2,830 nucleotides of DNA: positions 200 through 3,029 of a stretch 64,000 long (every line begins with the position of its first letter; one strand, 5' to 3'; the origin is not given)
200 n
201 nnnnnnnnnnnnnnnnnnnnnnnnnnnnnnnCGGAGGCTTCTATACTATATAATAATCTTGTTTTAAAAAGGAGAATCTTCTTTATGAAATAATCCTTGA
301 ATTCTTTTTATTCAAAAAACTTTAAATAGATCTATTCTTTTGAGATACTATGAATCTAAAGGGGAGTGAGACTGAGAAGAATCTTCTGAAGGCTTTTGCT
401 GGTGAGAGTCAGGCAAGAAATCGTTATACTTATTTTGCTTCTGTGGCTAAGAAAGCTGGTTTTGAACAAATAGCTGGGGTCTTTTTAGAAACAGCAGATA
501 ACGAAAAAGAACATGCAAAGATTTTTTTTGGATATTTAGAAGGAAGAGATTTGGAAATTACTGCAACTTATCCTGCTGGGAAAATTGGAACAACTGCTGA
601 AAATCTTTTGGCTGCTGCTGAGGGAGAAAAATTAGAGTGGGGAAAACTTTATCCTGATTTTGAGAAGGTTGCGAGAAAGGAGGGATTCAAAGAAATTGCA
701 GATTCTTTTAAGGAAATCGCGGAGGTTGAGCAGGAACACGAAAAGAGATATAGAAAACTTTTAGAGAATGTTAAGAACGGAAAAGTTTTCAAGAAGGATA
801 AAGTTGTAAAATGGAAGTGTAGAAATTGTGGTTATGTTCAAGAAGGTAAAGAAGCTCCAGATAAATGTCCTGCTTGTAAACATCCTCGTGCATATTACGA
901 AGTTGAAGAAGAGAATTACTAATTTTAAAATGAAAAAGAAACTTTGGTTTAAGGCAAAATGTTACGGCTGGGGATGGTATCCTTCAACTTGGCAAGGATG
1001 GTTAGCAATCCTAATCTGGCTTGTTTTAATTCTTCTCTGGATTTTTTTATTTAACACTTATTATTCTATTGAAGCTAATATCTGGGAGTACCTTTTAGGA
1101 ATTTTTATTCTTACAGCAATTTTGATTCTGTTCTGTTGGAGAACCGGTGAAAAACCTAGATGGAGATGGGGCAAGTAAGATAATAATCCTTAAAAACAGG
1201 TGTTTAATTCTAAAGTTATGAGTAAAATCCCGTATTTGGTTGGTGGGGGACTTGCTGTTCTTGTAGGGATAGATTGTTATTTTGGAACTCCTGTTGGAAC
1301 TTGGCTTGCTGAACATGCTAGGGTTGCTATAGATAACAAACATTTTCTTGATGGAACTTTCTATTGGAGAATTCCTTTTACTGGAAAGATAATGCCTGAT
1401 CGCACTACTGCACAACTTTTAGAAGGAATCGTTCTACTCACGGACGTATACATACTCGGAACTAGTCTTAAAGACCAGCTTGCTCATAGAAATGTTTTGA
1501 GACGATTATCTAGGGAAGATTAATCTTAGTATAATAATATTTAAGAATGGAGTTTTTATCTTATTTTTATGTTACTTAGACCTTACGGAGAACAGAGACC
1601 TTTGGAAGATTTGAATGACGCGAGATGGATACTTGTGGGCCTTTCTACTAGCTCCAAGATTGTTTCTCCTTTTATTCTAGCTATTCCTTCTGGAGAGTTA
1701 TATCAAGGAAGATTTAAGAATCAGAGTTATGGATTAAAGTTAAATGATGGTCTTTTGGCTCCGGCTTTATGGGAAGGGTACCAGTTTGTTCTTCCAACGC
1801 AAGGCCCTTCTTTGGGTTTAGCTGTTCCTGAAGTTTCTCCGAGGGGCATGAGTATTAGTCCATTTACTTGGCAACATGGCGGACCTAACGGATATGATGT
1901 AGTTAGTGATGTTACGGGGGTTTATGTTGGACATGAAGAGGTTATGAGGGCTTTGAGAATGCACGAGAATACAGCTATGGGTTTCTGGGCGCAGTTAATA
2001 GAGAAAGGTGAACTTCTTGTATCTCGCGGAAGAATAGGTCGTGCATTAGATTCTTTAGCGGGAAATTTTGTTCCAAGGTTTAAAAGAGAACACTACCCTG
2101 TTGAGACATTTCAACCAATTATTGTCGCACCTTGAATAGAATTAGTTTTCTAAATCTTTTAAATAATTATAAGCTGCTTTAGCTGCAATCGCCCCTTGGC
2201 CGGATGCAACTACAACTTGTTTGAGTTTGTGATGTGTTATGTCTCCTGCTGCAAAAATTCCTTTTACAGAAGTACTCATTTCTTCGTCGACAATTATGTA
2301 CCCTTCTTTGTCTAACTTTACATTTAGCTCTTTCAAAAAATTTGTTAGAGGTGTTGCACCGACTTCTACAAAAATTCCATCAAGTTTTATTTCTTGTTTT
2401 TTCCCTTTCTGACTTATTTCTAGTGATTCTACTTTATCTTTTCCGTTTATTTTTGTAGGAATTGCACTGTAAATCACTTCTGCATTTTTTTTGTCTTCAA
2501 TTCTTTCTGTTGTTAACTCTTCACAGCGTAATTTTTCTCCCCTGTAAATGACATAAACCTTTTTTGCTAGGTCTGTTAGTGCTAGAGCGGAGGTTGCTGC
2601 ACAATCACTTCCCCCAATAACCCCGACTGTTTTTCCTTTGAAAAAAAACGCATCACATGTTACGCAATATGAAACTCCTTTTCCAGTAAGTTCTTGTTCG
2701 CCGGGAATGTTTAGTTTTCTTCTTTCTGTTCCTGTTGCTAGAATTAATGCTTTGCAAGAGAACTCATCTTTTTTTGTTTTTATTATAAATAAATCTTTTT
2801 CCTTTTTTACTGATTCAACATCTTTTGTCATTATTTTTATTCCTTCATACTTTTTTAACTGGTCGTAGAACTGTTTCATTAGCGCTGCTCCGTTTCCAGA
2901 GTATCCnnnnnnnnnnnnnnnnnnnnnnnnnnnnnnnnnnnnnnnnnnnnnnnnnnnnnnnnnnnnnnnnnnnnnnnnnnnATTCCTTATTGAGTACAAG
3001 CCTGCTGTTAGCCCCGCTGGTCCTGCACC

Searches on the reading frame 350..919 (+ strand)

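Call 62: search_protein_families(library=pfam, proteins=[window:350-919:+], max_evalue=0.0001)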
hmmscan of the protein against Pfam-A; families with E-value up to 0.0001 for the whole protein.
window:350-919:+ (190 aa): 4 families
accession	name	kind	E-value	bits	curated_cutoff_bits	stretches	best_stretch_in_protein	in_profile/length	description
PF02915.23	Rubrerythrin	-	1.5e-32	113.3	22.8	1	10-138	1-137/137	Rubrerythrin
PF21349.2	RUBY_RBDX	-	2.4e-14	52.9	26.5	1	155-184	1-30/30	Rubrerythrin, rubredoxin-like domain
PF00210.30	Ferritin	-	2.8e-11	44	24.5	1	10-142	2-140/142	Ferritin-like domain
PF23458.2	DUF7130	-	4.2e-07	30.2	35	1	122-181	23-81/89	Domain of unknown function (DUF7130)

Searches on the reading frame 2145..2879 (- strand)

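Call 62: search_protein_families(library=pfam, proteins=[window:2145-2879:-], max_evalue=0.0001)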
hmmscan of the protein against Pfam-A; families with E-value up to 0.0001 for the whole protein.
window:2145-2879:- (245 aa): 4 families
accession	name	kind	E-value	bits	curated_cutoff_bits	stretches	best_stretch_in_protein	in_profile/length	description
PF07992.20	Pyr_redox_2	-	2e-41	142.8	26.1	1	12-229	65-291/291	Pyridine nucleotide-disulphide oxidoreductase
PF13738.12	Pyr_redox_3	-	3.7e-26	92.5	30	1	2-212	84-305/305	Pyridine nucleotide-disulphide oxidoreductase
PF00070.33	Pyr_redox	-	2.8e-09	37.8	22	1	85-156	2-80/82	Pyridine nucleotide-disulphide oxidoreductase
PF01134.28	GIDA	-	1.2e-05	25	22.1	0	3-63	100-163/391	Glucose inhibited division protein A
